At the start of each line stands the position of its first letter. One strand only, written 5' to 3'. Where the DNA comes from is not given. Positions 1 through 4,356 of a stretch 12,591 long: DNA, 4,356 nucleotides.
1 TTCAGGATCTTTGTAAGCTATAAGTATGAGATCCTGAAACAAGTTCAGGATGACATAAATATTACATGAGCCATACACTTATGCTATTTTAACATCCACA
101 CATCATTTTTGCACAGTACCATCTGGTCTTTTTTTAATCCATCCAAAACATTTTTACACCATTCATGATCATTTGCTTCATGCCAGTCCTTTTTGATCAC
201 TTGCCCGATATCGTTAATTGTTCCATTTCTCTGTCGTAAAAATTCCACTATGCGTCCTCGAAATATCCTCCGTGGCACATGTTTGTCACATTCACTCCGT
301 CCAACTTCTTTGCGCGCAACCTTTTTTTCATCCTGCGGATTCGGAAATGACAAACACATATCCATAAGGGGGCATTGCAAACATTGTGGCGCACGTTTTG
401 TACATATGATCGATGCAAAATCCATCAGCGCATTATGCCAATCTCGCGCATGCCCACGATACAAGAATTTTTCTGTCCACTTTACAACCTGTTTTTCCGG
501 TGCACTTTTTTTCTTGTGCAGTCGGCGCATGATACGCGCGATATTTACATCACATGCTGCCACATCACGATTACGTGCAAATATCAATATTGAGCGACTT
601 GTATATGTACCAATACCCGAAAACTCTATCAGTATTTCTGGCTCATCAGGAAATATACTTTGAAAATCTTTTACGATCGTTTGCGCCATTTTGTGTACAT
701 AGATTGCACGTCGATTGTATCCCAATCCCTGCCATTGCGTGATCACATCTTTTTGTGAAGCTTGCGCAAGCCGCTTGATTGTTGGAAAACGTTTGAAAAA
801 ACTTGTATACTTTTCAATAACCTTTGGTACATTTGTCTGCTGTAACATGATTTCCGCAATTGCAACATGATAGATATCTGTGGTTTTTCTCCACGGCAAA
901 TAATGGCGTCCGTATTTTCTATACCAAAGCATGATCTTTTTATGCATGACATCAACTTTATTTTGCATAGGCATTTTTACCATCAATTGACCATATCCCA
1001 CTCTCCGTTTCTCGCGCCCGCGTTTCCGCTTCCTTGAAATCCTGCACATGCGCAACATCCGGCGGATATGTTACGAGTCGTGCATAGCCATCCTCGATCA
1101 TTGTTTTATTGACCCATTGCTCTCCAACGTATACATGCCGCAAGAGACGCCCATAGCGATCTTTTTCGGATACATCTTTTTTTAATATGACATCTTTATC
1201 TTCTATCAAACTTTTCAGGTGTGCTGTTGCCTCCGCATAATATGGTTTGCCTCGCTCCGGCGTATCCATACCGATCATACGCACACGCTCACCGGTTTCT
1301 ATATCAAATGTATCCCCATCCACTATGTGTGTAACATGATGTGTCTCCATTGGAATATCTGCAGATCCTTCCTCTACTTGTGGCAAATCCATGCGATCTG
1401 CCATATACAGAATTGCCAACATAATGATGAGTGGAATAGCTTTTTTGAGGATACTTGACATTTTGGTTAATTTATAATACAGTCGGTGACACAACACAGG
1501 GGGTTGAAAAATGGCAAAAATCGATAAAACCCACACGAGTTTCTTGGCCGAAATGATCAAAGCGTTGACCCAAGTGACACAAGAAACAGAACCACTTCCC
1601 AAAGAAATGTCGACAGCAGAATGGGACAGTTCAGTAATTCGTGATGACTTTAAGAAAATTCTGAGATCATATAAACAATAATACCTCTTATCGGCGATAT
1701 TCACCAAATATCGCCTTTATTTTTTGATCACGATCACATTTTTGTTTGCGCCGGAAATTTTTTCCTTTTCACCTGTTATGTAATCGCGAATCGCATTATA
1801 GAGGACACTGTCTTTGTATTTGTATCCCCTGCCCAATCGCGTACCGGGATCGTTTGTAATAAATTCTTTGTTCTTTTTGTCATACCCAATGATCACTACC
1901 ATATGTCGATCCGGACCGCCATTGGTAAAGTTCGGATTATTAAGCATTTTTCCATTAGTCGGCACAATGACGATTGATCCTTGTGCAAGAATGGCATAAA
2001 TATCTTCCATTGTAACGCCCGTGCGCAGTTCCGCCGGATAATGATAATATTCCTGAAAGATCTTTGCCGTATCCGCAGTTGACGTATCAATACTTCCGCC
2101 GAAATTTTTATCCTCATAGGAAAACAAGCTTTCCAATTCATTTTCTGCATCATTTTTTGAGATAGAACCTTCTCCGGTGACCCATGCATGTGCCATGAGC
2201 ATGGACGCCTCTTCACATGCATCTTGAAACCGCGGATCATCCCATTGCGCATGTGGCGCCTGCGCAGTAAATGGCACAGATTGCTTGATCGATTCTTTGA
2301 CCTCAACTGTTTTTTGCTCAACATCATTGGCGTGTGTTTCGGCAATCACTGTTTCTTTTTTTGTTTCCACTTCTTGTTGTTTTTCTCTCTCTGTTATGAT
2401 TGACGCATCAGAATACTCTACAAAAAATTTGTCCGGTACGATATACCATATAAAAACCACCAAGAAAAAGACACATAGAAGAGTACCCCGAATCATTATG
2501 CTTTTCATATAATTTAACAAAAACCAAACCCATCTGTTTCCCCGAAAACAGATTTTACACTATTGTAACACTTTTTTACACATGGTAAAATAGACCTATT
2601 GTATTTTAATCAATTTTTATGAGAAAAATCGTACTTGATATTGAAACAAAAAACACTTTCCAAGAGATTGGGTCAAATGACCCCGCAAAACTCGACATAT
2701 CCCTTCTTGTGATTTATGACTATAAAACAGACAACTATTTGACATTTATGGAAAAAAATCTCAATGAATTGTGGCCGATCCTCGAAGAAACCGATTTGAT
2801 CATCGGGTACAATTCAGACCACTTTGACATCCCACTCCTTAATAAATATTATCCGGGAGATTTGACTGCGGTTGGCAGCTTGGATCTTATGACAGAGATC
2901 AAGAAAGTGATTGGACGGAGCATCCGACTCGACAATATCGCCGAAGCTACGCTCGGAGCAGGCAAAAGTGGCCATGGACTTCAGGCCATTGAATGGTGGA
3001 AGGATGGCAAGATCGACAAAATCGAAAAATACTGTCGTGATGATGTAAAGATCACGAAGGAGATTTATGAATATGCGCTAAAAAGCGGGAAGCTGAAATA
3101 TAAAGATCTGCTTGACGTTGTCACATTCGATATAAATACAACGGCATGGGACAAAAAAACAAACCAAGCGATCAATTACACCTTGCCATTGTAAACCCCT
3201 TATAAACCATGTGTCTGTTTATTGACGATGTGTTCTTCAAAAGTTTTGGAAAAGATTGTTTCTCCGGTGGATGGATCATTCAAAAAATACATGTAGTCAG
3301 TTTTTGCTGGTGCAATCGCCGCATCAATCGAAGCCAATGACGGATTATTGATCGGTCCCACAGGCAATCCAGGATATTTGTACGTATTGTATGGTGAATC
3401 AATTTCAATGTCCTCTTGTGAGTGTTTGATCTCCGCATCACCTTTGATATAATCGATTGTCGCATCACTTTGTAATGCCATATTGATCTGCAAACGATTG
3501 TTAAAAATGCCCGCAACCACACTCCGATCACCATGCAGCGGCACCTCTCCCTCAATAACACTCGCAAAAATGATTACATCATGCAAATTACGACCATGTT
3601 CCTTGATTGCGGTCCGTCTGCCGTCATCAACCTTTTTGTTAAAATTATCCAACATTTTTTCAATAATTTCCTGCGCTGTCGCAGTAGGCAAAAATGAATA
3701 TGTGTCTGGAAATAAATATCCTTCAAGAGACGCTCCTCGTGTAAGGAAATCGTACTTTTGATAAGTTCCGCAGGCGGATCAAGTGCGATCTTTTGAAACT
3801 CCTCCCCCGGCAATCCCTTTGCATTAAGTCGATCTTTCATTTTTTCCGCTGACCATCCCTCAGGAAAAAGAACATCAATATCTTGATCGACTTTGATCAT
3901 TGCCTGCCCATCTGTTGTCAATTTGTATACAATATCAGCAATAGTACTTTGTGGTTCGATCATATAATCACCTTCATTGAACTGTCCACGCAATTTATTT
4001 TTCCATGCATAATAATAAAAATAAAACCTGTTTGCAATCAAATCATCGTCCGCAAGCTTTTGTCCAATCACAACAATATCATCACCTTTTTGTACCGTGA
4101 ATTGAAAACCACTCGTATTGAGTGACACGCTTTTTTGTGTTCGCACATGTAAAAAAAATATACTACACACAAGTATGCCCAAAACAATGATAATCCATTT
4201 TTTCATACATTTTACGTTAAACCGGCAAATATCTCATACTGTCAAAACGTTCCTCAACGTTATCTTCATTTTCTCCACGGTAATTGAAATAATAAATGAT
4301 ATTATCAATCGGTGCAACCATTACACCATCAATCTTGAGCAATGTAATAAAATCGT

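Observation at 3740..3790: mltG split by a single-base slip in a short homopolymer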

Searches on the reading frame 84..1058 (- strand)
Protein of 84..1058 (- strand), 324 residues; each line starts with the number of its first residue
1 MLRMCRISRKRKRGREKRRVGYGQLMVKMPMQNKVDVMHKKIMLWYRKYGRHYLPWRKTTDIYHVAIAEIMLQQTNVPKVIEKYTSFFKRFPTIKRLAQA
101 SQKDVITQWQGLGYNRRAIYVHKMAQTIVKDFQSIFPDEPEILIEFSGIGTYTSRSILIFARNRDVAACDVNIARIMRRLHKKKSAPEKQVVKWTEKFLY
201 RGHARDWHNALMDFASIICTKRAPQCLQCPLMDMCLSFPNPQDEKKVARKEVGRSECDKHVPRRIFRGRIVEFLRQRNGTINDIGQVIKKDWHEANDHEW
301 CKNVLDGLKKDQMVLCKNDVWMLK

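Call 9: search_protein_families(library=pfam, proteins=[window:84-1058:-], max_evalue=0.01)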
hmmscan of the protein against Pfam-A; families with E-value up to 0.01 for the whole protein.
window:84-1058:- (324 aa): 2 families
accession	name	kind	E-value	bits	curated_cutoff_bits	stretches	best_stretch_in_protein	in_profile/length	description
PF00730.31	HhH-GPD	-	1.2e-18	67.9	26.2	1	67-191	1-98/108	HhH-GPD superfamily base excision DNA repair protein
PF10576.14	EndIII_4Fe-2S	-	0.0014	19.3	20.5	1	219-235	1-17/17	Iron-sulfur binding domain of endonuclease III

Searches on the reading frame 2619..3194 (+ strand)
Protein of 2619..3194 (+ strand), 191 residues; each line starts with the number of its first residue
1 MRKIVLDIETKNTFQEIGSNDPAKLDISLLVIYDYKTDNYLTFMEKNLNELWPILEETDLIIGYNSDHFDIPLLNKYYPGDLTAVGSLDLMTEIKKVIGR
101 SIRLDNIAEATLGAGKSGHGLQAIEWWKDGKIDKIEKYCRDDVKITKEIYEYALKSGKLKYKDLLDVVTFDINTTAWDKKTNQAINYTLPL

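Call 9: search_protein_families(library=pfam, proteins=[window:2619-3194:+], max_evalue=0.01)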
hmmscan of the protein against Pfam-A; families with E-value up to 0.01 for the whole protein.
window:2619-3194:+ (191 aa): 2 families
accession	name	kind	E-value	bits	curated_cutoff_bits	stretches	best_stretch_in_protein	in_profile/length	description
PF13482.12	RNase_H_2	-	2.1e-11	44.5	22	1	6-153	3-164/165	RNase_H superfamily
PF10108.15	DNA_pol_B_exo2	-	4.4e-08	33.5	24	1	87-163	105-184/213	Predicted 3'-5' exonuclease related to the exonuclease domain of PolB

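Call 30: search_protein_families(library=ncbifam, proteins=[P0121, P0122], max_evalue=0.001)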
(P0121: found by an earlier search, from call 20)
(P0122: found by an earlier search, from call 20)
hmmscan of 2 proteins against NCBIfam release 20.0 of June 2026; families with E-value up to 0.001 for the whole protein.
P0121 (335 aa): 2 families
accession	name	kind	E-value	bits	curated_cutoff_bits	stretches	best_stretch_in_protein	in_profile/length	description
TIGR00247.1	TIGR00247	hypoth_equivalog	8.5e-64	215.8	103.4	1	5-331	11-338/347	endolytic transglycosylase MltG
NF007619.0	PRK10270.1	equivalog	6.1e-34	117.6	532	1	5-318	11-316/340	cell division protein YceG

P0122 (163 aa): 2 families
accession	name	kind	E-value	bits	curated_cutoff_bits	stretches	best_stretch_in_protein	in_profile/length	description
TIGR00247.1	TIGR00247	hypoth_equivalog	8.5e-42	143.4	103.4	1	7-159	186-338/347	endolytic transglycosylase MltG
NF007619.0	PRK10270.1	equivalog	4.1e-26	91.8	532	1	12-147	184-317/340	cell division protein YceG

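Call 39: find_encoding_contigs(protein=window:2619-3194:+, flank=3000, max_places=10)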
Protein window:2619-3194:+ (191 aa): 1 contig read that carries it; 1 place shown.
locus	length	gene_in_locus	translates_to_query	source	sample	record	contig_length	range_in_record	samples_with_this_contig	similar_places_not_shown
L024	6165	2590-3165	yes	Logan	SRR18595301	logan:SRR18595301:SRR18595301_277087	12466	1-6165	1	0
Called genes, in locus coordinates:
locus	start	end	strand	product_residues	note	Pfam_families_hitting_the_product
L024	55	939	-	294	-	PF00730:HhH-GPD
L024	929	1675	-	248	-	PF00565:SNase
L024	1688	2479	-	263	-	PF13529:Peptidase_C39_2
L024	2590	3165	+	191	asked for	PF13482:RNase_H_2, PF10108:DNA_pol_B_exo2 (weak)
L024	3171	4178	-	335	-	PF02618:YceG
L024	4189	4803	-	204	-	PF01135:PCMT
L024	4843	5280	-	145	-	PF01894:YjbQ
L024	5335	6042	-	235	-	PF01255:Prenyltransf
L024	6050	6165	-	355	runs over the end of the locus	PF00348:polyprenyl_synt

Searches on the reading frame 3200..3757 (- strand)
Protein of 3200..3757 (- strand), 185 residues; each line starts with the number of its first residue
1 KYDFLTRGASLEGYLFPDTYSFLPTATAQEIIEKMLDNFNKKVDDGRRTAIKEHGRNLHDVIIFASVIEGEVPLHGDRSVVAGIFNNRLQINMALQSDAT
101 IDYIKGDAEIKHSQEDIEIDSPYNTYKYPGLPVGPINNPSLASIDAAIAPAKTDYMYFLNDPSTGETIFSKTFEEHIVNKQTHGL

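Call 9: search_protein_families(library=pfam, proteins=[window:3200-3757:-], max_evalue=0.01)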
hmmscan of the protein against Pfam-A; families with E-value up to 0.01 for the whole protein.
window:3200-3757:- (185 aa): 1 family
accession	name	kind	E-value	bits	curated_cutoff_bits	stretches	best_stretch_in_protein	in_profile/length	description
PF02618.21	YceG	-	4.2e-61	207.3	32.4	1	9-181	103-274/275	YceG-like family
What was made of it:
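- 3200..3763 (-): Native C-terminal part in the other frame, codons 149-335 (YQKYDFL…THGL plus stop): the catalytic domain. Pfam profile positions 103-274 (call 9).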

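Call 30: search_protein_families(library=ncbifam, proteins=[P0121, P0122], max_evalue=0.001)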
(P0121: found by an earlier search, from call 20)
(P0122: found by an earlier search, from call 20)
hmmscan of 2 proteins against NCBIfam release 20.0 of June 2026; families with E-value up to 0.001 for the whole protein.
P0121 (335 aa): 2 families
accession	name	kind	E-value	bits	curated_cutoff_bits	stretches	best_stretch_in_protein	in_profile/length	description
TIGR00247.1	TIGR00247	hypoth_equivalog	8.5e-64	215.8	103.4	1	5-331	11-338/347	endolytic transglycosylase MltG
NF007619.0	PRK10270.1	equivalog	6.1e-34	117.6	532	1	5-318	11-316/340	cell division protein YceG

P0122 (163 aa): 2 families
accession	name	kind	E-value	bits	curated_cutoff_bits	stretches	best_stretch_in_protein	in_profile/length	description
TIGR00247.1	TIGR00247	hypoth_equivalog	8.5e-42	143.4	103.4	1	7-159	186-338/347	endolytic transglycosylase MltG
NF007619.0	PRK10270.1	equivalog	4.1e-26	91.8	532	1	12-147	184-317/340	cell division protein YceG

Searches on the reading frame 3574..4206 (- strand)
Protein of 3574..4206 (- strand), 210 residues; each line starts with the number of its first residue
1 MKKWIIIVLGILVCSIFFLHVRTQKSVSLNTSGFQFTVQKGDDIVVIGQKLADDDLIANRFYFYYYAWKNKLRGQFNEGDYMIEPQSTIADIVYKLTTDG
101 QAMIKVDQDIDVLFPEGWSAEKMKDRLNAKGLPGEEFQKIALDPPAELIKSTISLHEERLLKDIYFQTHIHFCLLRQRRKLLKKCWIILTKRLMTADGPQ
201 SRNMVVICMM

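Call 9: search_protein_families(library=pfam, proteins=[window:3574-4206:-], max_evalue=0.01)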
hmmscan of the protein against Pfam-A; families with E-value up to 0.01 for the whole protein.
window:3574-4206:- (210 aa): 1 family
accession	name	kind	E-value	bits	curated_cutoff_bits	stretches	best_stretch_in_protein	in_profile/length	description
PF02618.21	YceG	-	5.1e-12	46.3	32.4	1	36-139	1-100/275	YceG-like family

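Call 16: find_encoding_contigs(protein=window:3574-4206:-, flank=8000, max_places=10)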
Protein window:3574-4206:- (210 aa): no gene with exactly this product is on record in the collection.

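Call 20: list_cluster_members(proteins=[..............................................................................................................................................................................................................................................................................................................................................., window:3574-4206:-, window:3203-3691:-, window:4217-4831:-, window:8053-11052:-, window:2619-3194:+])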
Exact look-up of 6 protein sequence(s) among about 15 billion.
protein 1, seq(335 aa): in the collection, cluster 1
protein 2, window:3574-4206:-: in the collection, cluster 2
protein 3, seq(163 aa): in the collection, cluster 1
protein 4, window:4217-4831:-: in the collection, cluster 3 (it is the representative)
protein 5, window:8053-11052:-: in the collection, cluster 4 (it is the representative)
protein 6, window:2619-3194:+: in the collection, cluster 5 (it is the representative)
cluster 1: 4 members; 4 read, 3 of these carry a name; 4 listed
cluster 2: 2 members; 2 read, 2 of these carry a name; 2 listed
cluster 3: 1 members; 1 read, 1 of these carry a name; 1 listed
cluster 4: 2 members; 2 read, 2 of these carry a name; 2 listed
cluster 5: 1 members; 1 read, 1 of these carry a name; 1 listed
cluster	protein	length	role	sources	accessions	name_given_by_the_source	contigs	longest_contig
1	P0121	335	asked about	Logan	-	-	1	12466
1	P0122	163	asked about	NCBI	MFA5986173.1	MAG: endolytic transglycosylase MltG [Parcubacteria group bacterium]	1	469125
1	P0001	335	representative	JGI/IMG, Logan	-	UPF0755 protein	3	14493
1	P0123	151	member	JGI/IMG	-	UPF0755 protein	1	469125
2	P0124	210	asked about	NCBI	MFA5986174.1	MAG: endolytic transglycosylase MltG [Parcubacteria group bacterium]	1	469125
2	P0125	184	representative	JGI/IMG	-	cell division protein YceG involved in septum cleavage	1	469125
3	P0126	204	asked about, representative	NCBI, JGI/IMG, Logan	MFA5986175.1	MAG: hypothetical protein WC819_02400 [Parcubacteria group bacterium] | protein-L-isoaspartate(D-aspartate) O-methyltransferase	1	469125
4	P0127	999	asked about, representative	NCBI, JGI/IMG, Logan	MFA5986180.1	MAG: ATP-dependent DNA helicase [Parcubacteria group bacterium] | DNA helicase-2/ATP-dependent DNA helicase PcrA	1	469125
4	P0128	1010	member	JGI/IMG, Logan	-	DNA helicase-2/ATP-dependent DNA helicase PcrA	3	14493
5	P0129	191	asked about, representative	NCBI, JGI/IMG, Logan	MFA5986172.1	MAG: ribonuclease H-like domain-containing protein [Parcubacteria group bacterium] | DEAD/DEAH box helicase domain-containing protein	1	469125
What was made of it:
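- Tried and rejected: Looking up the 210-aa fragment with find_encoding_contigs found nothing (call 16), although the cluster look-up shows it is in NCBI on the 469-kb contig (call 20).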

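Call 26: search_solved_structures(query=P0121, show_alignments=2)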
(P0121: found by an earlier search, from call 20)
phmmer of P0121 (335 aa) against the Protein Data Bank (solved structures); distinct sequences matched with E-value up to 0.001: 4.
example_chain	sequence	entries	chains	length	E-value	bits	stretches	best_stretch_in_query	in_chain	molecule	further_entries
4iiw_A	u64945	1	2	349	1.8e-41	145.5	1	38-333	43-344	Lmo1499 protein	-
2r1f_A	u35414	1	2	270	1.5e-24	89.9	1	155-323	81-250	Predicted aminodeoxychorismate lyase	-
8yoa_A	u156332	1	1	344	9.4e-20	74.1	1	161-330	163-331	Endolytic murein transglycosylase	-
8yq7_A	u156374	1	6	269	1.5e-18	70.2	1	162-316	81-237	Endolytic murein transglycosylase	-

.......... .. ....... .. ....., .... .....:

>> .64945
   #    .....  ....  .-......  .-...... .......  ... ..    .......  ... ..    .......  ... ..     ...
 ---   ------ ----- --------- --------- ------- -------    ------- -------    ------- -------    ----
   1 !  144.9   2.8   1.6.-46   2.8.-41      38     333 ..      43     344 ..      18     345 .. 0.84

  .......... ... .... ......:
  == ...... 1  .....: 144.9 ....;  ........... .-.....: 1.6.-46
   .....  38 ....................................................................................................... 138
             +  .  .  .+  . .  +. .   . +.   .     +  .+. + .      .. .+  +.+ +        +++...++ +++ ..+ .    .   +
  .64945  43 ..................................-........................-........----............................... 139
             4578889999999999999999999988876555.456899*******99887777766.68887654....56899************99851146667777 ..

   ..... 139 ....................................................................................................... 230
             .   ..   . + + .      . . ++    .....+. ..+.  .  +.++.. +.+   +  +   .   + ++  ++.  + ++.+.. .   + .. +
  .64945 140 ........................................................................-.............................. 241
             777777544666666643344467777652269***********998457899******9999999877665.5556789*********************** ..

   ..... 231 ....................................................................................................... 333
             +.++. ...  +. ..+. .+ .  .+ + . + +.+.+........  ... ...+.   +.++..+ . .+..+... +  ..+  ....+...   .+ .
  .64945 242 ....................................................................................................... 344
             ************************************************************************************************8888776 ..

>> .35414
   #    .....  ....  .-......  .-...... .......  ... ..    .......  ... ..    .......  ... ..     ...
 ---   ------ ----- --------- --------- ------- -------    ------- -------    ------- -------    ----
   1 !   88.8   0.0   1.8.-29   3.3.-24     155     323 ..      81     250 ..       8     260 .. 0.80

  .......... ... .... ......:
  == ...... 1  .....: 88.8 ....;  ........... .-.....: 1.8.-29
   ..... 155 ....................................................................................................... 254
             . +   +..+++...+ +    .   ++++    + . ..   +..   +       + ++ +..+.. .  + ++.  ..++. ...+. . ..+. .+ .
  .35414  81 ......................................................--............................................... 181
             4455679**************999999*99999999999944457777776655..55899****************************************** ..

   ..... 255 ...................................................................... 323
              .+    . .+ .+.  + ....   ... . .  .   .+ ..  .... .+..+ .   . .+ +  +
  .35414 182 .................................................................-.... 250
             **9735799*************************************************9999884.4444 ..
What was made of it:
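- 3763..4206 (-): Native N-terminal part, codons 1-148 (M…PPAEL): hydrophobic N-terminal anchor followed by the LysM-like region. Residues 38 onward align to Lmo1499, PDB 4IIW (call 26).
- On MltG/YceG (PF02618, TIGR00247): Residues 38-333 align to residues 43-344 of Lmo1499, PDB 4IIW (call 26).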

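Call 30: search_protein_families(library=ncbifam, proteins=[P0121, window:3574-4206:-, P0122], max_evalue=0.001)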
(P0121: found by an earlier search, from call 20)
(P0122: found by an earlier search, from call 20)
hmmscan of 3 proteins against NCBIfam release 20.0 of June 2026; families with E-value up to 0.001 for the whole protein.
P0121 (335 aa): 2 families
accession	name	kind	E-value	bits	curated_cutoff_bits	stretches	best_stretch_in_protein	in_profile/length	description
TIGR00247.1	TIGR00247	hypoth_equivalog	8.5e-64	215.8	103.4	1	5-331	11-338/347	endolytic transglycosylase MltG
NF007619.0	PRK10270.1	equivalog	6.1e-34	117.6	532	1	5-318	11-316/340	cell division protein YceG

window:3574-4206:- (210 aa): 1 family
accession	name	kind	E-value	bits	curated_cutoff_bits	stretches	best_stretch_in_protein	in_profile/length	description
TIGR00247.1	TIGR00247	hypoth_equivalog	9.2e-11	41.4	103.4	1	5-128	11-129/347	endolytic transglycosylase MltG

P0122 (163 aa): 2 families
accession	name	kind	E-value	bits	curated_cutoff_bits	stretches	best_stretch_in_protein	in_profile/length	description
TIGR00247.1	TIGR00247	hypoth_equivalog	8.5e-42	143.4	103.4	1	7-159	186-338/347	endolytic transglycosylase MltG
NF007619.0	PRK10270.1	equivalog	4.1e-26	91.8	532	1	12-147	184-317/340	cell division protein YceG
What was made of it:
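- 3200..4206 (-): mltG (YceG family endolytic transglycosylase), interrupted by a one-base gap; 1007 bases here against 1008 in the intact allele. TIGR00247 scores 215.8 bits against a cut-off of 103.4 for the intact allele P0121 (call 30).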

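Call 38: find_encoding_contigs(protein=P0121, flank=3000, max_places=10)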
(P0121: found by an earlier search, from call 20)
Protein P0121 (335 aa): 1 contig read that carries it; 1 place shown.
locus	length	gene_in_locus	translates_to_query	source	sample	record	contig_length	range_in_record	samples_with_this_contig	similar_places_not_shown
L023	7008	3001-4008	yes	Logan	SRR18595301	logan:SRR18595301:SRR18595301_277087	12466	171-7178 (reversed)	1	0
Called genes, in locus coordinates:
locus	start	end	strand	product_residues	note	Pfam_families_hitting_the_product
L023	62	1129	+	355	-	PF00348:polyprenyl_synt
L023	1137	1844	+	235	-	PF01255:Prenyltransf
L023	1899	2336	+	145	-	PF01894:YjbQ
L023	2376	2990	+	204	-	PF01135:PCMT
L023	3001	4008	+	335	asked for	PF02618:YceG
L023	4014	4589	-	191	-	PF13482:RNase_H_2, PF10108:DNA_pol_B_exo2 (weak)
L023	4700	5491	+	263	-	PF13529:Peptidase_C39_2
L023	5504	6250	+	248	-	PF00565:SNase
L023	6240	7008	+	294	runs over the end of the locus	PF00730:HhH-GPD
